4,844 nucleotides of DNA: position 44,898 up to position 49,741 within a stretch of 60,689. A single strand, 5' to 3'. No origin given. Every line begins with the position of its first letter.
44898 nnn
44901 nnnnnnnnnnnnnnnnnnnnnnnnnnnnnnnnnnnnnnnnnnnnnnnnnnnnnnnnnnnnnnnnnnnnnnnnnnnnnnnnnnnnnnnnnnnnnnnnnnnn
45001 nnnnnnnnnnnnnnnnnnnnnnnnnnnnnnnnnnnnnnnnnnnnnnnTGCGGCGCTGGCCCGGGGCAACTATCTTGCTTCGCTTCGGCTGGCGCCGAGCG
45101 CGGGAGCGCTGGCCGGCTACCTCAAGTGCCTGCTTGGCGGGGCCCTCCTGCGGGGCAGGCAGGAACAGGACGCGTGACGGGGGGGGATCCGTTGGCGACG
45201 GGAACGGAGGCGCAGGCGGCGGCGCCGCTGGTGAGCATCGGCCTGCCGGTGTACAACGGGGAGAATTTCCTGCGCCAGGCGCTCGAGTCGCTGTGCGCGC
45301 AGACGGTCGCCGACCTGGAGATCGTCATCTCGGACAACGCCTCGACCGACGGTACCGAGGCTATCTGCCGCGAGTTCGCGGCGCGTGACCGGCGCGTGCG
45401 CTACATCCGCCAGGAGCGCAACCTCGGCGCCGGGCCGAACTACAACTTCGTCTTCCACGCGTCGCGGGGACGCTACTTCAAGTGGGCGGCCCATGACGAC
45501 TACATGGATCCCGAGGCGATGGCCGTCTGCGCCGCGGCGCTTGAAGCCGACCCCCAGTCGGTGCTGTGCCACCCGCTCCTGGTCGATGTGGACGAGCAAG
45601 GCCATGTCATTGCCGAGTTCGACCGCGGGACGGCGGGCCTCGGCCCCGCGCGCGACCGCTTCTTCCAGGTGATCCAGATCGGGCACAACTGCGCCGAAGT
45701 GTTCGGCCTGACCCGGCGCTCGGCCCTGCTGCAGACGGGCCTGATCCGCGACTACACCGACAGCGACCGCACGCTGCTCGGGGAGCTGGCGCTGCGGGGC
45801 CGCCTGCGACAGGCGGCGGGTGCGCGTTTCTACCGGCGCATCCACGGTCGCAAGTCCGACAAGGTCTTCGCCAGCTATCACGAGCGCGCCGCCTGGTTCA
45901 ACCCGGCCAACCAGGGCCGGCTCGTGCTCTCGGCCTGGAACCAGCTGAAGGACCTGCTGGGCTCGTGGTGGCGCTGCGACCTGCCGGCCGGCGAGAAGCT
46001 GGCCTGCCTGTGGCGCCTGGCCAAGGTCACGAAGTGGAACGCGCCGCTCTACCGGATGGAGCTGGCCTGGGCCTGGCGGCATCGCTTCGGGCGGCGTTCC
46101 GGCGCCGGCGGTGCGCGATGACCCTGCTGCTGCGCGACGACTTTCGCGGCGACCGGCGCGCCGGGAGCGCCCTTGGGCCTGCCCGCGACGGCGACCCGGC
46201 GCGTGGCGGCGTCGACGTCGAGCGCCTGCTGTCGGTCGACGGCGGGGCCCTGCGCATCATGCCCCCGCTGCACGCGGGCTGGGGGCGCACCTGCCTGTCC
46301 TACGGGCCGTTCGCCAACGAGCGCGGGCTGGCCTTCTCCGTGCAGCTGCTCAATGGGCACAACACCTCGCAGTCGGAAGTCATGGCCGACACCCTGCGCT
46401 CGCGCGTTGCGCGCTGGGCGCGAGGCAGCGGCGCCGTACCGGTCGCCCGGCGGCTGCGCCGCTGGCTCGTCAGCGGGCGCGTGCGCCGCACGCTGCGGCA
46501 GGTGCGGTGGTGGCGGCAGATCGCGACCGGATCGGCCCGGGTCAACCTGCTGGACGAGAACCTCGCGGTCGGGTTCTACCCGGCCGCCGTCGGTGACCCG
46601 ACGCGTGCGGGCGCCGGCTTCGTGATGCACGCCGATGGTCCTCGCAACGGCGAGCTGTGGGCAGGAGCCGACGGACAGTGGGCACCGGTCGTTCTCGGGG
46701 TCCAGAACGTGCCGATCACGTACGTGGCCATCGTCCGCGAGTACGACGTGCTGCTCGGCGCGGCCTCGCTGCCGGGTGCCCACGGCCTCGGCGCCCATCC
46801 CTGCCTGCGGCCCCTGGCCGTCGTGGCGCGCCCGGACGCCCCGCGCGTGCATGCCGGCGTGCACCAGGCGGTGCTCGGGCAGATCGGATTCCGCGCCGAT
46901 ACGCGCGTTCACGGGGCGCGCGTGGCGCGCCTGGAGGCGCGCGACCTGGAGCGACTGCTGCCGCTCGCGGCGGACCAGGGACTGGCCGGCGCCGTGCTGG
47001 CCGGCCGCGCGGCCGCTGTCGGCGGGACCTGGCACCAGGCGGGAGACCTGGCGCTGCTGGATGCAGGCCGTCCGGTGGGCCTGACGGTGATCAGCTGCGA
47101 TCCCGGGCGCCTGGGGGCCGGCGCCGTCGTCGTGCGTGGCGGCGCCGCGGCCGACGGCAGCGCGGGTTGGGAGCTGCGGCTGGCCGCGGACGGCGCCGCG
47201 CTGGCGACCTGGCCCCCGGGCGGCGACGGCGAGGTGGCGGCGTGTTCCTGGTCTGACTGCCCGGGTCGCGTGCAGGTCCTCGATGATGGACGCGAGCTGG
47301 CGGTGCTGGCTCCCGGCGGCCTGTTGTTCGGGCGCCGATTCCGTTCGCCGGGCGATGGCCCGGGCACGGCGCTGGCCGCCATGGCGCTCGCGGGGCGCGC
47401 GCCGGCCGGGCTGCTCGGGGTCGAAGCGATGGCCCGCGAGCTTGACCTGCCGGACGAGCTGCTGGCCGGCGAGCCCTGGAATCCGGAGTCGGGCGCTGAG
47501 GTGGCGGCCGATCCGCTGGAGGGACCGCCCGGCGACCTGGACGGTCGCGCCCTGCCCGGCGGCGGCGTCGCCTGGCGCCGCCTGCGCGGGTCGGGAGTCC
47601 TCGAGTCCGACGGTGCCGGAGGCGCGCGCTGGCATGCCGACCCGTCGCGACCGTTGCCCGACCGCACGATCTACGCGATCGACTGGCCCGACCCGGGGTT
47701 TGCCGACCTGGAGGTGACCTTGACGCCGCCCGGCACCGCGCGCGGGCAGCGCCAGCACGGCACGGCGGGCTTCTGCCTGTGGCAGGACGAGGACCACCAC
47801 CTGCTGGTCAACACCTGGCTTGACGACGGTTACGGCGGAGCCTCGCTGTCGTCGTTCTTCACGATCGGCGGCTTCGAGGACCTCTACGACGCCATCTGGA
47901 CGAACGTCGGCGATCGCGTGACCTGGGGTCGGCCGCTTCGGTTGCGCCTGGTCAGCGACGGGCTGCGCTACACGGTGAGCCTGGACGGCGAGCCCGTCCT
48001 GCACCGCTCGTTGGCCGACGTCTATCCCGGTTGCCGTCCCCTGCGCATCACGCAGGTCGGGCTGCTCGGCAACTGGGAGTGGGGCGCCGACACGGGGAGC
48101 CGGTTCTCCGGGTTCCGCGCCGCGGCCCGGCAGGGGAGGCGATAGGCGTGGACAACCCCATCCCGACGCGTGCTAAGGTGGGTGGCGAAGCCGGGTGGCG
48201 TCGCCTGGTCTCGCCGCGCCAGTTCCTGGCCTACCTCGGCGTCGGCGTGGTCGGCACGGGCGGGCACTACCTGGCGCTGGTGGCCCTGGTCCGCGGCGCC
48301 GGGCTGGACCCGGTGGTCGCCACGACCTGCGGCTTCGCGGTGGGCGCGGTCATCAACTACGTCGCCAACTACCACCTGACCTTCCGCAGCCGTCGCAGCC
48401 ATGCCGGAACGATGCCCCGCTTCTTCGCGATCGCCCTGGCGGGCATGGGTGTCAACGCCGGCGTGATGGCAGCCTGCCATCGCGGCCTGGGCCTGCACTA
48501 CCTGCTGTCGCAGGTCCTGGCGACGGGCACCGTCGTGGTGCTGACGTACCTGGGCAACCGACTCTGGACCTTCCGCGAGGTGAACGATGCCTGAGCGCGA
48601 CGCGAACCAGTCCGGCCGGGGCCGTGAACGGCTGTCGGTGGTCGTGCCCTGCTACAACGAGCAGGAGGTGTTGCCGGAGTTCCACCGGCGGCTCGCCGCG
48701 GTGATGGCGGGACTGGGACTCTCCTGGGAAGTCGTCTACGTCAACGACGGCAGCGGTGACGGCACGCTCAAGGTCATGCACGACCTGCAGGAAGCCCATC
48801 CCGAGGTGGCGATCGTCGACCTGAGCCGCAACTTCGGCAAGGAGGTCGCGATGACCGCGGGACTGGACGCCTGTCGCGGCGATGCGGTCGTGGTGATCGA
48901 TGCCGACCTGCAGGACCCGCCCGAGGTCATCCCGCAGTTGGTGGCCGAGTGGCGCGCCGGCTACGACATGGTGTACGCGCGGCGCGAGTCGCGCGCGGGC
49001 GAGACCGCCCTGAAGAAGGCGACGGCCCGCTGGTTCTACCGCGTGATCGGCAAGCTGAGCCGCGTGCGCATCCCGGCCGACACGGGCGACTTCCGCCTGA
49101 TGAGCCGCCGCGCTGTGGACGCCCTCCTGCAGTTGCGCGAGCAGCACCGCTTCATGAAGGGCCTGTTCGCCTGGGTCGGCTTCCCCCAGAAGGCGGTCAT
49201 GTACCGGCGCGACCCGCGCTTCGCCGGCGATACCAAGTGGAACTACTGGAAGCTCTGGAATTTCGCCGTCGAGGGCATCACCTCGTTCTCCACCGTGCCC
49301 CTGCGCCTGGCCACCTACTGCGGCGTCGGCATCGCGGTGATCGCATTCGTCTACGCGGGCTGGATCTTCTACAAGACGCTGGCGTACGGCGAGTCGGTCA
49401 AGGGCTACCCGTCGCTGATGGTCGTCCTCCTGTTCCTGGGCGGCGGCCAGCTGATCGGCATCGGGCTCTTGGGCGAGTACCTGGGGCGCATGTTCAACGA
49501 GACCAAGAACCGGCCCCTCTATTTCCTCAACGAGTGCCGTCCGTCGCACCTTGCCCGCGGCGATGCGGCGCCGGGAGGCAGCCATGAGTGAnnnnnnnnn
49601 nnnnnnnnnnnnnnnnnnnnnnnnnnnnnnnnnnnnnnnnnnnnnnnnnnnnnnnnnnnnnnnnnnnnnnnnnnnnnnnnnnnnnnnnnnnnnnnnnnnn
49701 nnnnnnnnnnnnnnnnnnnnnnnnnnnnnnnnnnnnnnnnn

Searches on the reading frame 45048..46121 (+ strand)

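Call 54: search_protein_families(library=pfam, proteins=[window:45048-46121:+], max_evalue=0.0001)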
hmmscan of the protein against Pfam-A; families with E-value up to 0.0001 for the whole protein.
window:45048-46121:+ (357 aa): 1 family
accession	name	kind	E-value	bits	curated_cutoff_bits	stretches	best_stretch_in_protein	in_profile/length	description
PF00535.33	Glycos_transf_2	-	5.8e-29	101.6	23.3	1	63-226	1-163/168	Glycosyl transferase family 2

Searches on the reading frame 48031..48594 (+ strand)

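Call 84: search_protein_families(library=pfam, proteins=[window:48031-48594:+], max_evalue=0.001)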
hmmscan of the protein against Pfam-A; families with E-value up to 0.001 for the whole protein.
window:48031-48594:+ (187 aa): 1 family
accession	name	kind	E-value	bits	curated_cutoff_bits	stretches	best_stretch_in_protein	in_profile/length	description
PF04138.20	GtrA_DPMS_TM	-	1.7e-26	93.1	26.1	1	68-181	2-117/117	GtrA/DPMS, transmembrane domain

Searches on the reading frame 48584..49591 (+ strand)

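Call 54: search_protein_families(library=pfam, proteins=[window:48584-49591:+], max_evalue=0.0001)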
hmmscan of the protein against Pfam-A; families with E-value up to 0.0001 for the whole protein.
window:48584-49591:+ (335 aa): 2 families
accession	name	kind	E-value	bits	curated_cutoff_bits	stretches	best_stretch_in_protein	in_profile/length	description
PF00535.33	Glycos_transf_2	-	5.6e-32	111.4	23.3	1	18-181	1-167/168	Glycosyl transferase family 2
PF13641.12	Glyco_tranf_2_3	-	1.9e-15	58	27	1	16-187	2-180/230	Glycosyltransferase like family 2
